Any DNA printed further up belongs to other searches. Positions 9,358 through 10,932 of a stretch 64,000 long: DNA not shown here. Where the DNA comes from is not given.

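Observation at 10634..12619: AAA-ATPase (DUF4143) gene bracketed by ~229-bp direct repeats that duplicate the 5' end and promoter of the HI0933 flavoprotein gene; downstream copy is a pseudogene fragment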

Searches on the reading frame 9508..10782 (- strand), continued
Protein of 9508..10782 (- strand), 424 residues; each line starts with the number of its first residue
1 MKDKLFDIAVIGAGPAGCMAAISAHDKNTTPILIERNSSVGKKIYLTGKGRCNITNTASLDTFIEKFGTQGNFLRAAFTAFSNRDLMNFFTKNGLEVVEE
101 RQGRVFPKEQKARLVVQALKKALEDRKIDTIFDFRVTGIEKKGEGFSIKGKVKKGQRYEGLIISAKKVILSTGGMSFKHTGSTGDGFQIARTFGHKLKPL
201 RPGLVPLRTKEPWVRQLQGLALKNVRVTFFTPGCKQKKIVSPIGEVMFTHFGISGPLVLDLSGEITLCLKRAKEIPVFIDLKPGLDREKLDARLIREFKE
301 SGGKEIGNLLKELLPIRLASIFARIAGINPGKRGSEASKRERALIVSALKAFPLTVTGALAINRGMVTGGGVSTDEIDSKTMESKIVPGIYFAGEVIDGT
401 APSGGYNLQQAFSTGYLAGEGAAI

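Call 18: find_homologous_proteins(query=window:9508-10782:-, max_evalue=1e-50)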
Query window:9508-10782:- (424 aa): 7995 proteins with E <= 1e-50 among 8000 candidates; the best 120 are listed.
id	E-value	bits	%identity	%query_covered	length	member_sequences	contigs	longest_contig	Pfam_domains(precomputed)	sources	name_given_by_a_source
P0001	2.2e-275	931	100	100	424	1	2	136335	PF01266.31,PF22780.2,PF00890.31,PF07992.21,PF13738.13,PF03486.21,PF01134.29,PF12831.14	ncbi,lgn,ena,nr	ncbi:MAG: NAD(P)/FAD-dependent oxidoreductase [Candidatus Omnitrophica bacterium]|nr:NAD(P)/FAD-depe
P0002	5.9e-162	557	61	99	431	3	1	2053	PF01266.31,PF22780.2,PF00890.31,PF07992.21,PF00070.34,PF13738.13,PF03486.21,PF13454.13,PF01134.29,PF12831.14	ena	-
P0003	3.5e-156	538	59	99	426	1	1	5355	PF01266.31,PF22780.2,PF00890.31,PF07992.21,PF00070.34,PF03486.21,PF01134.29,PF12831.14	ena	-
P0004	2.1e-152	526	59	99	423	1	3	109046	PF01266.31,PF22780.2,PF00890.31,PF07992.21,PF13738.13,PF03486.21,PF01134.29,PF12831.14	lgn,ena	-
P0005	6.5e-149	514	60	99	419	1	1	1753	PF01266.31,PF22780.2,PF00890.31,PF07992.21,PF00070.34,PF13738.13,PF03486.21,PF13454.13,PF01134.29,PF01494.26,PF12831.14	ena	-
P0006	2.8e-148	512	58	99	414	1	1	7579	PF01266.31,PF22780.2,PF00890.31,PF07992.21,PF00070.34,PF13738.13,PF03486.21,PF13454.13,PF01134.29,PF12831.14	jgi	jgi:predicted Rossmann fold flavoprotein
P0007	3.6e-148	512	56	99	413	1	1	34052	PF01266.31,PF22780.2,PF00890.31,PF07992.21,PF00070.34,PF13738.13,PF03486.21,PF01134.29,PF12831.14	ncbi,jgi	jgi:predicted Rossmann fold flavoprotein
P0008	1.3e-147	510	58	99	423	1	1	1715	PF01266.31,PF22780.2,PF00890.31,PF07992.21,PF00070.34,PF13738.13,PF03486.21,PF13454.13,PF01134.29,PF12831.14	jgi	-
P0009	1.0e-146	507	56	99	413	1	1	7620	PF01266.31,PF22780.2,PF00890.31,PF07992.21,PF00070.34,PF13738.13,PF03486.21,PF13454.13,PF01134.29,PF12831.14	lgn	-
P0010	2.4e-146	506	56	100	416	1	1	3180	PF22780.2,PF13450.13,PF07992.21,PF00070.34,PF03486.21,PF13454.13,PF01134.29,PF12831.14,PF01946.24,PF01266.31,PF00890.31,PF13738.13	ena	-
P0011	3.8e-146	505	56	100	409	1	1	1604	PF01946.24,PF01266.31,PF22780.2,PF13450.13,PF00890.31,PF07992.21,PF13738.13,PF03486.21,PF13454.13,PF01134.29,PF12831.14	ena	-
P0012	4.1e-146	505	58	98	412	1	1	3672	PF01266.31,PF22780.2,PF00890.31,PF07992.21,PF00070.34,PF13738.13,PF03486.21,PF13454.13,PF01134.29,PF12831.14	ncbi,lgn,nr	ncbi:MAG: NAD(P)/FAD-dependent oxidoreductase [Planctomycetes bacterium]|nr:NAD(P)/FAD-dependent oxi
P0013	4.2e-146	505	57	99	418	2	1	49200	PF01266.31,PF22780.2,PF13450.13,PF00890.31,PF07992.21,PF00070.34,PF13738.13,PF03486.21,PF01134.29,PF12831.14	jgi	-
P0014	4.7e-146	505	56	99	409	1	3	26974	PF01266.31,PF22780.2,PF13450.13,PF00890.31,PF07992.21,PF13738.13,PF03486.21,PF13454.13,PF01134.29,PF12831.14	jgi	jgi:predicted Rossmann fold flavoprotein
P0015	9.9e-146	504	57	98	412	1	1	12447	PF01266.31,PF22780.2,PF00890.31,PF07992.21,PF00070.34,PF13738.13,PF03486.21,PF13454.13,PF01134.29,PF12831.14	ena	-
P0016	9.9e-146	504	57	98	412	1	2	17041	PF01266.31,PF22780.2,PF00890.31,PF07992.21,PF00070.34,PF13738.13,PF03486.21,PF13454.13,PF01134.29,PF12831.14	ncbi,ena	-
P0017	1.1e-145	504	57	99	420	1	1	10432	PF01266.31,PF22780.2,PF00890.31,PF07992.21,PF00070.34,PF13738.13,PF03486.21,PF01134.29,PF12831.14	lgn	-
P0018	1.3e-145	503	58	99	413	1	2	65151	PF01266.31,PF22780.2,PF00890.31,PF07992.21,PF13738.13,PF03486.21,PF01134.29,PF12831.14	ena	-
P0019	2.1e-145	503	57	99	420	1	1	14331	PF01266.31,PF22780.2,PF01593.31,PF00890.31,PF07992.21,PF00070.34,PF13738.13,PF03486.21,PF01134.29,PF12831.14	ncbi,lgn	-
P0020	3.6e-145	502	57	99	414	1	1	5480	PF22780.2,PF13450.13,PF07992.21,PF00070.34,PF03486.21,PF13454.13,PF05834.19,PF01134.29,PF12831.14,PF01266.31,PF00890.31,PF13738.13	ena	-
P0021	3.6e-145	502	58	99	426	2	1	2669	PF01266.31,PF22780.2,PF13450.13,PF00890.31,PF07992.21,PF00070.34,PF13738.13,PF03486.21,PF01134.29,PF12831.14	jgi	jgi:predicted Rossmann fold flavoprotein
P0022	6.3e-145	501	58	92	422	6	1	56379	PF01266.31,PF22780.2,PF00890.31,PF07992.21,PF03486.21,PF01134.29,PF12831.14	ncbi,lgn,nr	ncbi:MAG: NAD(P)/FAD-dependent oxidoreductase [Candidatus Omnitrophota bacterium]|nr:NAD(P)/FAD-depe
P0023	6.4e-145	501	57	98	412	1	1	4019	PF01266.31,PF22780.2,PF00890.31,PF07992.21,PF00070.34,PF13738.13,PF03486.21,PF13454.13,PF01134.29,PF12831.14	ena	-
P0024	7.9e-145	501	55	100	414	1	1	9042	PF01266.31,PF22780.2,PF00890.31,PF07992.21,PF13738.13,PF03486.21,PF01134.29,PF12831.14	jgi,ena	-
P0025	1.0e-144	501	55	100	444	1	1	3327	PF01266.31,PF22780.2,PF00890.31,PF07992.21,PF00070.34,PF03486.21,PF01134.29,PF12831.14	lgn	-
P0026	1.4e-144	500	56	100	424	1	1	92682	PF22780.2,PF00890.31,PF07992.21,PF03486.21,PF01134.29,PF12831.14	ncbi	ncbi:MAG: NAD(P)/FAD-dependent oxidoreductase [Candidatus Omnitrophota bacterium]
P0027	2.3e-144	499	56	99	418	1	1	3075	PF01266.31,PF22780.2,PF01593.31,PF00890.31,PF07992.21,PF00070.34,PF13738.13,PF03486.21,PF01134.29,PF12831.14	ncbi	-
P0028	3.0e-144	499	57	99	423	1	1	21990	PF01266.31,PF22780.2,PF00890.31,PF07992.21,PF00070.34,PF13738.13,PF03486.21,PF13454.13,PF01134.29,PF12831.14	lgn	-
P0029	3.0e-144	499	57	99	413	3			PF01266.31,PF22780.2,PF00890.31,PF07992.21,PF13738.13,PF03486.21,PF13454.13,PF12831.14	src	-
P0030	3.2e-144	499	56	99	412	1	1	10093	PF01266.31,PF22780.2,PF13450.13,PF00890.31,PF07992.21,PF00070.34,PF13738.13,PF03486.21,PF13454.13,PF01134.29,PF12831.14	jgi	-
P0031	3.3e-144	499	56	99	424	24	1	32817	PF01266.31,PF22780.2,PF00890.31,PF07992.21,PF00070.34,PF13738.13,PF03486.21,PF13454.13,PF01134.29,PF12831.14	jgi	-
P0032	4.6e-144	498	56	99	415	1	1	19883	PF01266.31,PF22780.2,PF13450.13,PF00890.31,PF07992.21,PF00070.34,PF13738.13,PF03486.21,PF13454.13,PF01134.29,PF12831.14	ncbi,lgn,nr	ncbi:MAG: NAD(P)/FAD-dependent oxidoreductase [Candidatus Omnitrophica bacterium]|nr:NAD(P)/FAD-depe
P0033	6.7e-144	498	57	99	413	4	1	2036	PF22780.2,PF13450.13,PF07992.21,PF00070.34,PF03486.21,PF13454.13,PF05834.19,PF01134.29,PF12831.14,PF01266.31,PF01593.31,PF00890.31,PF13738.13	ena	-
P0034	8.5e-144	498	55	100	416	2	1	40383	PF01266.31,PF22780.2,PF00890.31,PF07992.21,PF13738.13,PF03486.21,PF13454.13,PF01134.29,PF12831.14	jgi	jgi:predicted Rossmann fold flavoprotein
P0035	9.3e-144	497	57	99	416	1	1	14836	PF01266.31,PF22780.2,PF00890.31,PF07992.21,PF00070.34,PF13738.13,PF03486.21,PF13454.13,PF01134.29,PF12831.14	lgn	-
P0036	9.8e-144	497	57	99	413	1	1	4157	PF01266.31,PF22780.2,PF13450.13,PF00890.31,PF07992.21,PF00070.34,PF13738.13,PF03486.21,PF01134.29,PF12831.14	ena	-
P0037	1.1e-143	497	56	99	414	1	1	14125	PF01266.31,PF22780.2,PF00890.31,PF07992.21,PF13738.13,PF03486.21,PF01134.29,PF12831.14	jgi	jgi:predicted Rossmann fold flavoprotein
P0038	1.6e-143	497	55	99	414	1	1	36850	PF01266.31,PF22780.2,PF00890.31,PF07992.21,PF13738.13,PF03486.21,PF01134.29,PF12831.14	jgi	jgi:flavoprotein, HI0933 family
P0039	1.7e-143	497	56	99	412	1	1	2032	PF01266.31,PF22780.2,PF00890.31,PF07992.21,PF00070.34,PF13738.13,PF03486.21,PF13454.13,PF01134.29,PF12831.14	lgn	-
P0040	1.7e-143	497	55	99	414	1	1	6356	PF01266.31,PF22780.2,PF00890.31,PF07992.21,PF00070.34,PF13738.13,PF03486.21,PF13454.13,PF01134.29,PF12831.14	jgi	-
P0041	1.9e-143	496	56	99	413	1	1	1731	PF01266.31,PF22780.2,PF13450.13,PF00890.31,PF07992.21,PF00070.34,PF13738.13,PF03486.21,PF05834.19,PF01134.29,PF12831.14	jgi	-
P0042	2.0e-143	496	55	99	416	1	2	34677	PF01266.31,PF22780.2,PF00890.31,PF07992.21,PF13738.13,PF03486.21,PF01134.29,PF12831.14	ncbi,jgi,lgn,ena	-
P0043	2.4e-143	496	57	99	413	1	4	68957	PF01266.31,PF22780.2,PF00890.31,PF07992.21,PF13738.13,PF03486.21,PF13454.13,PF01134.29,PF12831.14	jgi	-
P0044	2.5e-143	496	55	99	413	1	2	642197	PF01266.31,PF22780.2,PF00890.31,PF07992.21,PF13738.13,PF03486.21,PF01134.29,PF12831.14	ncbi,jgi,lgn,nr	ncbi:MAG TPA: NAD(P)/FAD-dependent oxidoreductase [Elusimicrobia bacterium]|jgi:hypothetical protein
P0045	2.6e-143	496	57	99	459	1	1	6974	PF01266.31,PF22780.2,PF00890.31,PF07992.21,PF13738.13,PF03486.21,PF01134.29,PF12831.14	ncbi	-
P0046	2.8e-143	496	56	99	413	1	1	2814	PF01266.31,PF22780.2,PF13450.13,PF00890.31,PF07992.21,PF00070.34,PF13738.13,PF03486.21,PF05834.19,PF01134.29,PF12831.14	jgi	-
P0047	2.9e-143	496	57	99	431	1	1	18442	PF01266.31,PF22780.2,PF00890.31,PF07992.21,PF00070.34,PF13738.13,PF03486.21,PF13454.13,PF01134.29,PF12831.14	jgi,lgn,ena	-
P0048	3.0e-143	496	55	100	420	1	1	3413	PF01266.31,PF22780.2,PF00890.31,PF07992.21,PF13738.13,PF03486.21,PF13454.13,PF01134.29,PF12831.14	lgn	-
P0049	3.0e-143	496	54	99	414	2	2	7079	PF01266.31,PF22780.2,PF00890.31,PF07992.21,PF13738.13,PF03486.21,PF01134.29,PF12831.14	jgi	-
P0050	4.8e-143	495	56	99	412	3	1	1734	PF01266.31,PF22780.2,PF00890.31,PF07992.21,PF00070.34,PF13738.13,PF03486.21,PF13454.13,PF01134.29,PF12831.14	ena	-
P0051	5.2e-143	495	56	99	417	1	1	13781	PF01266.31,PF22780.2,PF00890.31,PF07992.21,PF00070.34,PF13738.13,PF03486.21,PF01134.29,PF12831.14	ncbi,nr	ncbi:MAG: NAD(P)/FAD-dependent oxidoreductase [Candidatus Omnitrophota bacterium]|nr:NAD(P)/FAD-depe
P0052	5.9e-143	495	56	99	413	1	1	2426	PF01266.31,PF22780.2,PF13450.13,PF00890.31,PF07992.21,PF13738.13,PF03486.21,PF01134.29,PF12831.14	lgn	-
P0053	8.1e-143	494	57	99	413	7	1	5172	PF01266.31,PF22780.2,PF00890.31,PF07992.21,PF00070.34,PF13738.13,PF03486.21,PF01134.29,PF12831.14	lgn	-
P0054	9.6e-143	494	59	99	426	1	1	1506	PF01266.31,PF22780.2,PF00890.31,PF07992.21,PF13738.13,PF03486.21,PF01134.29,PF12831.14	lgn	-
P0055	1.0e-142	494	55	99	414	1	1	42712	PF01266.31,PF22780.2,PF00890.31,PF07992.21,PF00070.34,PF03486.21,PF01134.29,PF12831.14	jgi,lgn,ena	-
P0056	1.2e-142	494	56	99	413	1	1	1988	PF01266.31,PF22780.2,PF00890.31,PF07992.21,PF00070.34,PF13738.13,PF03486.21,PF13454.13,PF01134.29,PF12831.14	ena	-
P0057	1.3e-142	494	57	98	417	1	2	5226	PF22780.2,PF07992.21,PF00070.34,PF03486.21,PF13454.13,PF01134.29,PF01494.26,PF12831.14,PF01266.31,PF01593.31,PF00890.31,PF13738.13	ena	-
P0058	1.5e-142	493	57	99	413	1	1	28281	PF22780.2,PF13450.13,PF07992.21,PF00070.34,PF03486.21,PF13454.13,PF01134.29,PF12831.14,PF01266.31,PF01593.31,PF00890.31,PF13738.13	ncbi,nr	ncbi:MAG: NAD(P)/FAD-dependent oxidoreductase [Candidatus Omnitrophica bacterium]|nr:NAD(P)/FAD-depe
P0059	1.5e-142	493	56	99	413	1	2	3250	PF01266.31,PF22780.2,PF00890.31,PF07992.21,PF13738.13,PF03486.21,PF13454.13,PF01134.29,PF12831.14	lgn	-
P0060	1.6e-142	493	57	99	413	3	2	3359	PF01266.31,PF22780.2,PF07992.21,PF13738.13,PF03486.21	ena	-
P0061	1.7e-142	493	56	99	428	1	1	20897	PF01266.31,PF22780.2,PF00890.31,PF07992.21,PF03486.21,PF01134.29,PF12831.14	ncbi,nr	ncbi:MAG: hypothetical protein A2Z72_00680 [Omnitrophica bacterium RBG_13_46_9]|nr:MAG: hypothetical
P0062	1.7e-142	493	56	99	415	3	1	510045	PF01266.31,PF22780.2,PF00890.31,PF07992.21,PF00070.34,PF13738.13,PF03486.21,PF01134.29,PF12831.14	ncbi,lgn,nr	ncbi:MAG: NAD(P)/FAD-dependent oxidoreductase [Candidatus Omnitrophica bacterium]|nr:NAD(P)/FAD-depe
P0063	1.9e-142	493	56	99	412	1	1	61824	PF01266.31,PF22780.2,PF00890.31,PF07992.21,PF00070.34,PF03486.21,PF01134.29,PF12831.14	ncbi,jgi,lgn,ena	ncbi:MAG: NAD(P)/FAD-dependent oxidoreductase [Candidatus Omnitrophota bacterium]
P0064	2.0e-142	493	55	98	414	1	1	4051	PF01266.31,PF22780.2,PF00890.31,PF07992.21,PF13738.13,PF03486.21,PF01134.29,PF12831.14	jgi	jgi:hypothetical protein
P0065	2.0e-142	493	54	100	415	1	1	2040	PF01266.31,PF22780.2,PF00890.31,PF07992.21,PF13738.13,PF03486.21,PF01134.29,PF12831.14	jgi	-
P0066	2.1e-142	493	56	99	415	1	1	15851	PF01266.31,PF22780.2,PF01593.31,PF00890.31,PF07992.21,PF00070.34,PF13738.13,PF03486.21,PF13454.13,PF01134.29,PF12831.14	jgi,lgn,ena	-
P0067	2.3e-142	493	56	99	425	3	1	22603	PF01266.31,PF22780.2,PF00890.31,PF07992.21,PF00070.34,PF13738.13,PF03486.21,PF01134.29,PF12831.14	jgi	-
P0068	2.5e-142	493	56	99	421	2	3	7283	PF01266.31,PF22780.2,PF13450.13,PF00890.31,PF07992.21,PF13738.13,PF03486.21,PF01134.29,PF12831.14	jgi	-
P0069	2.5e-142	493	55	99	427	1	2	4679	PF01266.31,PF22780.2,PF00890.31,PF07992.21,PF13738.13,PF03486.21,PF01134.29,PF12831.14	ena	-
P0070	2.6e-142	493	57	98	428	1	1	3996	PF22780.2,PF07992.21,PF00070.34,PF03486.21,PF13454.13,PF01134.29,PF01494.26,PF12831.14,PF01266.31,PF01593.31,PF00890.31,PF13738.13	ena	-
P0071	2.9e-142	492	56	99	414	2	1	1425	PF01266.31,PF22780.2,PF00890.31,PF07992.21,PF13738.13,PF03486.21,PF01134.29,PF12831.14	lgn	-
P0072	3.7e-142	492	57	98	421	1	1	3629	PF01266.31,PF22780.2,PF00890.31,PF07992.21,PF00070.34,PF13738.13,PF03486.21,PF01134.29,PF12831.14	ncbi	-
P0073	3.8e-142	492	56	99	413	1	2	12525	PF01266.31,PF22780.2,PF13450.13,PF00890.31,PF07992.21,PF13738.13,PF03486.21,PF01134.29,PF12831.14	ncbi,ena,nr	ncbi:MAG: NAD(P)/FAD-dependent oxidoreductase [Candidatus Omnitrophica bacterium]|nr:NAD(P)/FAD-depe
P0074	3.9e-142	492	57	98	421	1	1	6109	PF01266.31,PF22780.2,PF00890.31,PF07992.21,PF00070.34,PF13738.13,PF03486.21,PF01134.29,PF12831.14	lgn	-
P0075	3.9e-142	492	55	99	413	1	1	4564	PF01266.31,PF22780.2,PF01593.31,PF00890.31,PF07992.21,PF00070.34,PF13738.13,PF03486.21,PF01134.29,PF12831.14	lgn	-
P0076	4.5e-142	492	57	99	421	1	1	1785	PF01266.31,PF22780.2,PF00890.31,PF07992.21,PF13738.13,PF03486.21,PF01134.29,PF12831.14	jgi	jgi:predicted Rossmann fold flavoprotein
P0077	5.6e-142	492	57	99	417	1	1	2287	PF01266.31,PF22780.2,PF00890.31,PF07992.21,PF00070.34,PF13738.13,PF03486.21,PF01134.29,PF12831.14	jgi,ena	-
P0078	5.7e-142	491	56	99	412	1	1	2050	PF01266.31,PF22780.2,PF13450.13,PF00890.31,PF07992.21,PF00070.34,PF03486.21,PF01134.29,PF12831.14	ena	-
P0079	6.0e-142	491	56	99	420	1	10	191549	PF01946.24,PF01266.31,PF22780.2,PF00890.31,PF07992.21,PF00070.34,PF13738.13,PF03486.21,PF13454.13,PF01134.29,PF12831.14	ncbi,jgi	-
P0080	6.8e-142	491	55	98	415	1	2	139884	PF01266.31,PF22780.2,PF00890.31,PF07992.21,PF13738.13,PF03486.21,PF13454.13,PF01134.29,PF12831.14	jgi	jgi:predicted Rossmann fold flavoprotein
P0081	6.9e-142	491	57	98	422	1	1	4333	PF01266.31,PF22780.2,PF00890.31,PF07992.21,PF00070.34,PF13738.13,PF03486.21,PF13454.13,PF01134.29,PF12831.14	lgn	-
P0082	7.1e-142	491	57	98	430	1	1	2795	PF22780.2,PF07992.21,PF00070.34,PF03486.21,PF13454.13,PF01134.29,PF01494.26,PF12831.14,PF01266.31,PF01593.31,PF00890.31,PF13738.13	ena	-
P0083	8.8e-142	491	55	99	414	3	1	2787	PF01266.31,PF22780.2,PF00890.31,PF07992.21,PF00070.34,PF13738.13,PF03486.21,PF01134.29,PF12831.14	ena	-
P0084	9.6e-142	491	56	99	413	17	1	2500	PF01266.31,PF22780.2,PF00890.31,PF07992.21,PF00070.34,PF13738.13,PF03486.21,PF01134.29,PF12831.14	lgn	-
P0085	1.0e-141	491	57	98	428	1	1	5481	PF22780.2,PF07992.21,PF00070.34,PF03486.21,PF13454.13,PF01134.29,PF01494.26,PF12831.14,PF01266.31,PF01593.31,PF00890.31,PF13738.13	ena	-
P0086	1.0e-141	491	55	100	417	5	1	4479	PF01266.31,PF22780.2,PF00890.31,PF07992.21,PF00070.34,PF13738.13,PF03486.21,PF01134.29,PF12831.14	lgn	-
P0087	1.1e-141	491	57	99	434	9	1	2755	PF01266.31,PF22780.2,PF13450.13,PF00890.31,PF07992.21,PF00070.34,PF13738.13,PF03486.21,PF01134.29,PF12831.14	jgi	-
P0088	1.2e-141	490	55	98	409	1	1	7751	PF01266.31,PF22780.2,PF00890.31,PF07992.21,PF13738.13,PF03486.21,PF13454.13,PF01134.29,PF12831.14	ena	-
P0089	1.4e-141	490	56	99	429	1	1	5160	PF01266.31,PF22780.2,PF00890.31,PF07992.21,PF13738.13,PF03486.21,PF13454.13,PF01134.29,PF12831.14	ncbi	-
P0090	1.4e-141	490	55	92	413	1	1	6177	PF22780.2,PF00890.31,PF07992.21,PF03486.21,PF12831.14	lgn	-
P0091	1.4e-141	490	56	99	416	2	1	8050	PF22780.2,PF07992.21,PF00070.34,PF03486.21,PF13454.13,PF01134.29,PF01494.26,PF12831.14,PF01266.31,PF01593.31,PF00890.31,PF13738.13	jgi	-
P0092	1.5e-141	490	55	99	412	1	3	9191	PF01266.31,PF22780.2,PF00890.31,PF07992.21,PF00070.34,PF13738.13,PF03486.21,PF01134.29,PF12831.14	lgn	-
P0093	1.5e-141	490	58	92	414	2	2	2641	PF01266.31,PF22780.2,PF00890.31,PF07992.21,PF00070.34,PF13738.13,PF03486.21,PF01134.29,PF12831.14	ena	-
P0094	1.5e-141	490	56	99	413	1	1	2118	PF01266.31,PF22780.2,PF07992.21,PF00070.34,PF13738.13,PF03486.21,PF01134.29,PF12831.14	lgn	-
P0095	1.8e-141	490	56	99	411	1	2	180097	PF01266.31,PF22780.2,PF07992.21,PF00070.34,PF03486.21,PF13454.13,PF01134.29,PF12831.14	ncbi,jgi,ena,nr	ncbi:MAG: NAD(P)/FAD-dependent oxidoreductase [Candidatus Omnitrophota bacterium]|nr:NAD(P)/FAD-depe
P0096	2.1e-141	490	55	99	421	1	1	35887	PF01266.31,PF22780.2,PF00890.31,PF07992.21,PF00070.34,PF03486.21,PF13454.13,PF01134.29,PF12831.14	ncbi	-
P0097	2.2e-141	490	56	99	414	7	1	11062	PF01266.31,PF22780.2,PF01593.31,PF00890.31,PF07992.21,PF00070.34,PF13738.13,PF03486.21,PF13454.13,PF01134.29,PF12831.14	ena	-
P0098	2.2e-141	490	54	95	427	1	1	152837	PF01266.31,PF22780.2,PF13450.13,PF00890.31,PF07992.21,PF13738.13,PF03486.21,PF13454.13,PF01134.29,PF12831.14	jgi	jgi:predicted Rossmann fold flavoprotein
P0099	2.7e-141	489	55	99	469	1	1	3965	PF01266.31,PF22780.2,PF00890.31,PF07992.21,PF13738.13,PF03486.21,PF13454.13,PF01134.29,PF12831.14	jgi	jgi:predicted Rossmann fold flavoprotein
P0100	3.0e-141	489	53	100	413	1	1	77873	PF01266.31,PF22780.2,PF00890.31,PF07992.21,PF00070.34,PF13738.13,PF03486.21,PF01134.29,PF12831.14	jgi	-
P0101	3.0e-141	489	56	99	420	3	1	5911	PF01946.24,PF01266.31,PF22780.2,PF00890.31,PF07992.21,PF13738.13,PF03486.21,PF01134.29,PF12831.14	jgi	-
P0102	3.1e-141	489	58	95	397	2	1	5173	PF22780.2,PF03486.21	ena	-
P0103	3.3e-141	489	55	99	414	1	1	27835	PF01266.31,PF22780.2,PF00890.31,PF07992.21,PF00070.34,PF13738.13,PF03486.21,PF01134.29,PF12831.14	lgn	-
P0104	3.7e-141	489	55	99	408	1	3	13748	PF22780.2,PF00890.31,PF07992.21,PF13738.13,PF03486.21,PF01134.29,PF12831.14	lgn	-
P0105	4.2e-141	489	55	99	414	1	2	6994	PF01266.31,PF22780.2,PF13450.13,PF00890.31,PF07992.21,PF03486.21,PF01134.29,PF12831.14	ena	-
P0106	4.4e-141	489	56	92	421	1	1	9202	PF01266.31,PF22780.2,PF00890.31,PF07992.21,PF13738.13,PF03486.21,PF01134.29,PF12831.14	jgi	-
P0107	5.0e-141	488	55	97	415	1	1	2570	PF22780.2,PF00890.31,PF07992.21,PF13738.13,PF03486.21,PF01134.29,PF12831.14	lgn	-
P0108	5.0e-141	488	56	99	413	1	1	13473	PF01266.31,PF22780.2,PF13450.13,PF00890.31,PF07992.21,PF00070.34,PF13738.13,PF03486.21,PF01134.29,PF12831.14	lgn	-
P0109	5.1e-141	488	55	99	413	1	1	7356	PF01266.31,PF22780.2,PF00890.31,PF07992.21,PF00070.34,PF13738.13,PF03486.21,PF01134.29,PF12831.14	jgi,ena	-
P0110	5.3e-141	488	53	99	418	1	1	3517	PF01266.31,PF22780.2,PF00890.31,PF07992.21,PF00070.34,PF13738.13,PF03486.21,PF01134.29,PF12831.14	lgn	-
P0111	5.5e-141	488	55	99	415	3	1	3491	PF22780.2,PF13450.13,PF07992.21,PF00070.34,PF03486.21,PF13454.13,PF01134.29,PF12831.14,PF01266.31,PF01593.31,PF00890.31,PF13738.13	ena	-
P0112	5.5e-141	488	54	100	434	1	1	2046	PF01266.31,PF22780.2,PF00890.31,PF07992.21,PF00070.34,PF13738.13,PF03486.21,PF01134.29,PF12831.14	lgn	-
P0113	6.2e-141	488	55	99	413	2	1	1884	PF01266.31,PF22780.2,PF00890.31,PF07992.21,PF00070.34,PF13738.13,PF03486.21,PF01134.29,PF12831.14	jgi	-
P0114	8.6e-141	488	55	98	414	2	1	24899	PF01266.31,PF22780.2,PF00890.31,PF07992.21,PF13738.13,PF03486.21,PF13454.13,PF01134.29,PF12831.14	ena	-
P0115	1.1e-140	487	57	99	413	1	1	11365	PF01266.31,PF22780.2,PF00890.31,PF07992.21,PF00070.34,PF13738.13,PF03486.21,PF01134.29,PF12831.14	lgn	-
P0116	1.2e-140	487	55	100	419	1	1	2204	PF01946.24,PF01266.31,PF22780.2,PF00890.31,PF07992.21,PF00070.34,PF13738.13,PF03486.21,PF13454.13,PF01134.29,PF12831.14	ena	-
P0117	1.2e-140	487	54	95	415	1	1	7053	PF01266.31,PF22780.2,PF13450.13,PF00890.31,PF07992.21,PF00070.34,PF13738.13,PF03486.21,PF13454.13,PF01134.29,PF12831.14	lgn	-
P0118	1.2e-140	487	56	99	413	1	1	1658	PF01946.24,PF01266.31,PF22780.2,PF00890.31,PF07992.21,PF00070.34,PF13738.13,PF03486.21,PF01134.29,PF12831.14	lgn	-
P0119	1.3e-140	487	55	92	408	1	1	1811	PF01266.31,PF22780.2,PF00890.31,PF07992.21,PF13738.13,PF03486.21,PF01134.29,PF12831.14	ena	-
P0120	1.3e-140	487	55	99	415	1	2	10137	PF01266.31,PF22780.2,PF00890.31,PF07992.21,PF00070.34,PF13738.13,PF03486.21,PF01134.29,PF12831.14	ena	-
